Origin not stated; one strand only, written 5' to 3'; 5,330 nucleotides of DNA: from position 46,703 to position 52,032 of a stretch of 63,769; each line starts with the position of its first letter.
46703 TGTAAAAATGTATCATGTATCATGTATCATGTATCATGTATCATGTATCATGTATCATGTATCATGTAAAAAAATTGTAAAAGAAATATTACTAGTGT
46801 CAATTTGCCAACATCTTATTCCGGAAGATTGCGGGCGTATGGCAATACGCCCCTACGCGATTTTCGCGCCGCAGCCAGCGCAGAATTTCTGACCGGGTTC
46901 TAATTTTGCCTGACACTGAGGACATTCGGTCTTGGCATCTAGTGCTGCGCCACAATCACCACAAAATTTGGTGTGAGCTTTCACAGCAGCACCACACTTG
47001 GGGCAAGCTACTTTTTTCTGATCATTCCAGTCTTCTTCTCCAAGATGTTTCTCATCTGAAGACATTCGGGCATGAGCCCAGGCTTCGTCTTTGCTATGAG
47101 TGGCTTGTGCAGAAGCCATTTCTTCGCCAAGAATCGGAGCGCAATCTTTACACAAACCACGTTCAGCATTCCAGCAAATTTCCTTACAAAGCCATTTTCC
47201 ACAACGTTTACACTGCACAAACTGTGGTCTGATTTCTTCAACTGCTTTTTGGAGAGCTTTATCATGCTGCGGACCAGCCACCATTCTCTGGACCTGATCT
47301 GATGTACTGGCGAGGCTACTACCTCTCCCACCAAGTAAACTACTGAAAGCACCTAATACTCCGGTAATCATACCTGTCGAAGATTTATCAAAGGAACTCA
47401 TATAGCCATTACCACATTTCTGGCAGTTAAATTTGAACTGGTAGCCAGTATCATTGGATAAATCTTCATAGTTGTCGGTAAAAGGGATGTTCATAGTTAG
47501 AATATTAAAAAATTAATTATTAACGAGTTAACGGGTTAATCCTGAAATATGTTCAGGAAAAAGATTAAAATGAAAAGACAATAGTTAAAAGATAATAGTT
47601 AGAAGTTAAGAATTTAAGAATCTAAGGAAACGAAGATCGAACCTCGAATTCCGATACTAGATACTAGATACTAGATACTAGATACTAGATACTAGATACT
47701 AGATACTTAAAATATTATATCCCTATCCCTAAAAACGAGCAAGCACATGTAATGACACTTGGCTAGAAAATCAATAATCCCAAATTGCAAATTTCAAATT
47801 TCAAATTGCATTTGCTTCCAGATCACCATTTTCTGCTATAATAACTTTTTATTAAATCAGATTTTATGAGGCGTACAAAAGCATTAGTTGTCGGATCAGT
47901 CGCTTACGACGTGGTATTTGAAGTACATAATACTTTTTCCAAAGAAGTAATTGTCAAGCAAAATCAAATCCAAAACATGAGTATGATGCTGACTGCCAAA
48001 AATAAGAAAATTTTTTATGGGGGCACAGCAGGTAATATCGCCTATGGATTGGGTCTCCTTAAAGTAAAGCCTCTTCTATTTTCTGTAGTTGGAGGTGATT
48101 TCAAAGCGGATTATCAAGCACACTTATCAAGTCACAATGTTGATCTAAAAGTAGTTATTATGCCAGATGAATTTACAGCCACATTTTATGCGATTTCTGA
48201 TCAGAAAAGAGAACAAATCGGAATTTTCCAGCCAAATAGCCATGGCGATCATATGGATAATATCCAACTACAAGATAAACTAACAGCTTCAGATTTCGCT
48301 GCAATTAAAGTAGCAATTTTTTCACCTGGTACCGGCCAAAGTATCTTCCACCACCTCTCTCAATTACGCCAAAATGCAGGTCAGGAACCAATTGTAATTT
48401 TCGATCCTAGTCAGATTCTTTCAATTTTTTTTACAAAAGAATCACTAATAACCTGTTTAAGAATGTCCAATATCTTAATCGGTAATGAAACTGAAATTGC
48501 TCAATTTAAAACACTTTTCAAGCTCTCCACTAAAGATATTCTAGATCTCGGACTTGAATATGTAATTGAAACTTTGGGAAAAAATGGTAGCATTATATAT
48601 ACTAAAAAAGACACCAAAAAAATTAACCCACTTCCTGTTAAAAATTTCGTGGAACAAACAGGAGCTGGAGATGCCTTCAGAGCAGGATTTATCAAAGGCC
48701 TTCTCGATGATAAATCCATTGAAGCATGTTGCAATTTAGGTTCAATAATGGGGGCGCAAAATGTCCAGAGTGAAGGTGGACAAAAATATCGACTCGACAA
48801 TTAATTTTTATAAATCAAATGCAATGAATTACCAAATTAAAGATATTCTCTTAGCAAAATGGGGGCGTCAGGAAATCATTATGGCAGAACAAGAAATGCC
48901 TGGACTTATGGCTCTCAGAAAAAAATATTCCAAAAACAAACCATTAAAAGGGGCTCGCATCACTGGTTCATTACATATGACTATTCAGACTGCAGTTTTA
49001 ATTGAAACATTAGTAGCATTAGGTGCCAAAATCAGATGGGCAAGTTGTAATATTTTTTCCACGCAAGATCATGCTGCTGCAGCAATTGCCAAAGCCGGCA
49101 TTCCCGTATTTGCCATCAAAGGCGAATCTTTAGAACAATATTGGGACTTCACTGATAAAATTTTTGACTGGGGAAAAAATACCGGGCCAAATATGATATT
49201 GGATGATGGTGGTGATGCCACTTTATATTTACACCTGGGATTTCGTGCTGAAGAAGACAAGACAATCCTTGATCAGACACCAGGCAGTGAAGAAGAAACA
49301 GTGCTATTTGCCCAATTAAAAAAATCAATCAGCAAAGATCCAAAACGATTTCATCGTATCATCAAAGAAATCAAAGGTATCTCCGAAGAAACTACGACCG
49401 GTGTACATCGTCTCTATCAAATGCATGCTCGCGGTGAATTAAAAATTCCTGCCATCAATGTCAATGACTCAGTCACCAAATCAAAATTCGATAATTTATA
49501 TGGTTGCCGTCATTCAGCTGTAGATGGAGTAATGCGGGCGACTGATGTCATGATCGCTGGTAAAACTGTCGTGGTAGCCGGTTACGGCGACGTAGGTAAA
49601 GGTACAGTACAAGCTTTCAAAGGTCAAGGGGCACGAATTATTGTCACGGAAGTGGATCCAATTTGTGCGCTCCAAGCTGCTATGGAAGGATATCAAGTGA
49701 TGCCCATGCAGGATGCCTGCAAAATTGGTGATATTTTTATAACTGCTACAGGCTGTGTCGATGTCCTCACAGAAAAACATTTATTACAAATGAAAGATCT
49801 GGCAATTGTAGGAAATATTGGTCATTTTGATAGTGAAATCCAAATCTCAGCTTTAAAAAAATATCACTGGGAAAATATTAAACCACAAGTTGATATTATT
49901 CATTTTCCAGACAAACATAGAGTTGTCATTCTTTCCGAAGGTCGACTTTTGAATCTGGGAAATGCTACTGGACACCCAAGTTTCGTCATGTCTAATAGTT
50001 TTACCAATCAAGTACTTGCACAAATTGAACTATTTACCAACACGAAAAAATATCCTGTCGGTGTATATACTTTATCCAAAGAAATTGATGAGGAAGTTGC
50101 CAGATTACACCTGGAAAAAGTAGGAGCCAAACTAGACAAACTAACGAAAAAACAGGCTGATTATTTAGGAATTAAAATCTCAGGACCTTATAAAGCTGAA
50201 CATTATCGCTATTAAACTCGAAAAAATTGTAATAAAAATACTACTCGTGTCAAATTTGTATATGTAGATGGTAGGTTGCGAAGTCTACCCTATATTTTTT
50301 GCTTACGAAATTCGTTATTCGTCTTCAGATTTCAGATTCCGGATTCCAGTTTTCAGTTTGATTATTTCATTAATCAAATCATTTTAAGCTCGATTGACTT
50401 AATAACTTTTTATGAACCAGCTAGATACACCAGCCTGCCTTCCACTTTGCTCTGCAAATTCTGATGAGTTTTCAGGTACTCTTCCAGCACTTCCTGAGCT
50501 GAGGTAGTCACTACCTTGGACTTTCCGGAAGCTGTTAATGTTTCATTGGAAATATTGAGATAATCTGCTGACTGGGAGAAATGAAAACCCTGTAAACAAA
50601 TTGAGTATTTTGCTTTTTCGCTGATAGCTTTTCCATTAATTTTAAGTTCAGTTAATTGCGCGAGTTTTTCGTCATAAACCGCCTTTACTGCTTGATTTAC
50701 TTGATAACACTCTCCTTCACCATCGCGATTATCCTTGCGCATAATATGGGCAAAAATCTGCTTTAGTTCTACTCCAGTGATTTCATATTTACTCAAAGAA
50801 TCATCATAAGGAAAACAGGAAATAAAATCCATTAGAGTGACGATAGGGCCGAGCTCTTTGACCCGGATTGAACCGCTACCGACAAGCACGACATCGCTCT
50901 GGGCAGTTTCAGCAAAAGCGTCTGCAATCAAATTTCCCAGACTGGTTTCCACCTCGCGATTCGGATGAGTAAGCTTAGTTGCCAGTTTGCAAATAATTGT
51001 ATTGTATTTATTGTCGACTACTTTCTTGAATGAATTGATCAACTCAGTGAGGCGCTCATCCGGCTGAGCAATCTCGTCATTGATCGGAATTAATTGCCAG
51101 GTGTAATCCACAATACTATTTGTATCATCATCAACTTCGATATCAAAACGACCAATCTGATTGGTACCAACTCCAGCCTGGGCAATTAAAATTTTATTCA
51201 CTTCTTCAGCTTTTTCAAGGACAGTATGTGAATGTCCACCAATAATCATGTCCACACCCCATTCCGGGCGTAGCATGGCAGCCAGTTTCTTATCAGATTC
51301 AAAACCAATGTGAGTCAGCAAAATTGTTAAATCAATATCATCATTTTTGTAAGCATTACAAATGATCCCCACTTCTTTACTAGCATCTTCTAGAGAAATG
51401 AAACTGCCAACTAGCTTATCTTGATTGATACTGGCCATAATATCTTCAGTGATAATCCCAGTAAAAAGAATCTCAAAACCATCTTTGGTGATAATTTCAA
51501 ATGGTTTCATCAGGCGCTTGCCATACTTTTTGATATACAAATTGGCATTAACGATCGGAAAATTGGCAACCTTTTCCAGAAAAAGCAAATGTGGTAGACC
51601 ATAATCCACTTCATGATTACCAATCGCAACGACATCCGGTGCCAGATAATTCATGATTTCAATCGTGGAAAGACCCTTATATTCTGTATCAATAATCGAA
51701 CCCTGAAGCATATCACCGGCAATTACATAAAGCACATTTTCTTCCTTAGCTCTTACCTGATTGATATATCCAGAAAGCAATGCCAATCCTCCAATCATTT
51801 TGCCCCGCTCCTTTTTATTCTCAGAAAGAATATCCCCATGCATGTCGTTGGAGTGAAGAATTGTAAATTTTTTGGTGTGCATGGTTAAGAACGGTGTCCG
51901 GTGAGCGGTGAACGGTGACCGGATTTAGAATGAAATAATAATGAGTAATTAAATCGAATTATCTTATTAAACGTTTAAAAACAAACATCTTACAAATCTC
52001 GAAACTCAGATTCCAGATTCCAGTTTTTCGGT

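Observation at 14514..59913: GATAC-based heptanucleotide tandem arrays at 12 intergenic loci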

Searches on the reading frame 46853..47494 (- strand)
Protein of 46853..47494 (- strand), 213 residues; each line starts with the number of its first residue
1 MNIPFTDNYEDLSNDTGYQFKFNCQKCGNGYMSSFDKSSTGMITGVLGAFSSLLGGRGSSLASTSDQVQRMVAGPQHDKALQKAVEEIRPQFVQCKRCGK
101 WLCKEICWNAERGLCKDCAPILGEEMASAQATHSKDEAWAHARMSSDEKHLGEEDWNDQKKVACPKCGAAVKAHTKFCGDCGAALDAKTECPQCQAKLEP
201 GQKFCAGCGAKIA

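Call 39: search_protein_families(library=pfam, proteins=[window:46853-47494:-], max_evalue=0.0001)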
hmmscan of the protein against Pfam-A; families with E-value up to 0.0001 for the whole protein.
window:46853-47494:- (213 aa): 3 families
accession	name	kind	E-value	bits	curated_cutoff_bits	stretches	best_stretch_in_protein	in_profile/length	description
PF12773.13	DZR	-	4e-10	40.1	27.3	1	164-209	1-45/45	Double zinc ribbon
PF13240.11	Zn_Ribbon_1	-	4.4e-10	39.4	25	2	191-211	2-22/23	zinc-ribbon domain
PF13248.11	Zn_ribbon_3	-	1.9e-08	33.9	27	1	188-212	2-26/26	zinc-ribbon domain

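Call 46: find_encoding_contigs(protein=window:46853-47494:-, flank=3000, max_places=10)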
Protein window:46853-47494:- (213 aa): 2 contigs read that carry it; 2 places shown.
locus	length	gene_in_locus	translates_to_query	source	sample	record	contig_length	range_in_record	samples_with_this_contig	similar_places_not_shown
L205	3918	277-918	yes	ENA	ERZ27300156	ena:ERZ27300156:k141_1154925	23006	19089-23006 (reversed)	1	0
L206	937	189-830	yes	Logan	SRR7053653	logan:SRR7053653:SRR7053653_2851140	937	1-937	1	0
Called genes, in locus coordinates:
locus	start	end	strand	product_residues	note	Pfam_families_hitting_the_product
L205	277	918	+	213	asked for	PF12773:DZR, PF13248:Zn_ribbon_3 (weak), PF13240:Zn_Ribbon_1 (weak)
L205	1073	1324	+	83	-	PF01541:GIY-YIG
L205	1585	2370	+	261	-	-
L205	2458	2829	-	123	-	-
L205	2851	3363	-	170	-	-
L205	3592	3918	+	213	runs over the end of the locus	-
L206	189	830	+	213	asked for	PF12773:DZR, PF13248:Zn_ribbon_3 (weak), PF13240:Zn_Ribbon_1 (weak)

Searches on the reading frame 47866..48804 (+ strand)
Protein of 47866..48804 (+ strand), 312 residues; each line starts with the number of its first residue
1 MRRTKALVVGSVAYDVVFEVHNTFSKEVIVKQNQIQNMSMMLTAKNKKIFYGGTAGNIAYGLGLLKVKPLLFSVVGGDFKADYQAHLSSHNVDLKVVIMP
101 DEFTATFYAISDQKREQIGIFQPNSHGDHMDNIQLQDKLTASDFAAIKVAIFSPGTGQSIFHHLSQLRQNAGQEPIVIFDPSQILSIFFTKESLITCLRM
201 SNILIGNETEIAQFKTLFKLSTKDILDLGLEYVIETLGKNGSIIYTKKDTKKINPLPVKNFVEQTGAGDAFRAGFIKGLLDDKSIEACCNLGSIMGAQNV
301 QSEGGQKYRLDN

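Call 39: search_protein_families(library=pfam, proteins=[window:47866-48804:+], max_evalue=0.0001)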
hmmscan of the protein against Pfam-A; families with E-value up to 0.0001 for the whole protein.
window:47866-48804:+ (312 aa): 1 family
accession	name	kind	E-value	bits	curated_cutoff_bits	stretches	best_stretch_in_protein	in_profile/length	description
PF00294.29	PfkB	-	1.5e-40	139.9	25.8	1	5-306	3-296/302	pfkB family carbohydrate kinase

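Call 57: find_encoding_contigs(protein=window:47866-48804:+, flank=2000, max_places=10)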
Protein window:47866-48804:+ (312 aa): 2 contigs read that carry it; 2 places shown.
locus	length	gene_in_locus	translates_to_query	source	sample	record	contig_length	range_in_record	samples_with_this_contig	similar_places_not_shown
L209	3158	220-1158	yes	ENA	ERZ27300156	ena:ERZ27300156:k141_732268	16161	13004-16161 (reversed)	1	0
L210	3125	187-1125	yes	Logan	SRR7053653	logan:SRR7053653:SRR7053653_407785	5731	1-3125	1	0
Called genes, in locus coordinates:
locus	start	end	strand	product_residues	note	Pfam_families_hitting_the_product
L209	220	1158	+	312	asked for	PF00294:PfkB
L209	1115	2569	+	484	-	PF05221:AdoHcyase, PF00670:AdoHcyase_NAD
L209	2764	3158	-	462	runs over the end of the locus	PF00149:Metallophos, PF02872:5_nucleotid_C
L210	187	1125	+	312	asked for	PF00294:PfkB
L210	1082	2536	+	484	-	PF05221:AdoHcyase, PF00670:AdoHcyase_NAD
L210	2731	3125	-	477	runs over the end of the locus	PF00149:Metallophos, PF02872:5_nucleotid_C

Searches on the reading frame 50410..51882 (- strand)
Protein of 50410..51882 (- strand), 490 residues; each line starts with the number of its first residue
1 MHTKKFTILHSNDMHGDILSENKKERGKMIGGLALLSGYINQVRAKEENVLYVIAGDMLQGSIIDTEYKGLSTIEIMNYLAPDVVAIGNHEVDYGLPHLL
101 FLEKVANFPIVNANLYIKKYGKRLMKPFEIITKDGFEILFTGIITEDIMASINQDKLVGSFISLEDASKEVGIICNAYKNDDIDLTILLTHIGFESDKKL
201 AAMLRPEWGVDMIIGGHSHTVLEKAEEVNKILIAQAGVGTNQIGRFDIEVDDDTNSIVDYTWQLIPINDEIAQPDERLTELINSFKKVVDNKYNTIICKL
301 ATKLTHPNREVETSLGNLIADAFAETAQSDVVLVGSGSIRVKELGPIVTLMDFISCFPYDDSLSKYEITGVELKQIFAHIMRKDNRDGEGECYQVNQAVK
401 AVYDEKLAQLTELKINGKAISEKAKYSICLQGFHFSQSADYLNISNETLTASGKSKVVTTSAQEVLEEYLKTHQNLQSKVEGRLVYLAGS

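Call 39: search_protein_families(library=pfam, proteins=[window:50410-51882:-], max_evalue=0.0001)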
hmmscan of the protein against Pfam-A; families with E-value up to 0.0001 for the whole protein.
window:50410-51882:- (490 aa): 2 families
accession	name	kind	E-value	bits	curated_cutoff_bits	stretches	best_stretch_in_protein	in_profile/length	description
PF02872.23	5_nucleotid_C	-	5.8e-18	65.9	23.6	1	306-436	15-148/158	5'-nucleotidase, C-terminal domain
PF00149.33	Metallophos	-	7.2e-14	53.1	21.5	1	7-220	2-190/191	Calcineurin-like phosphoesterase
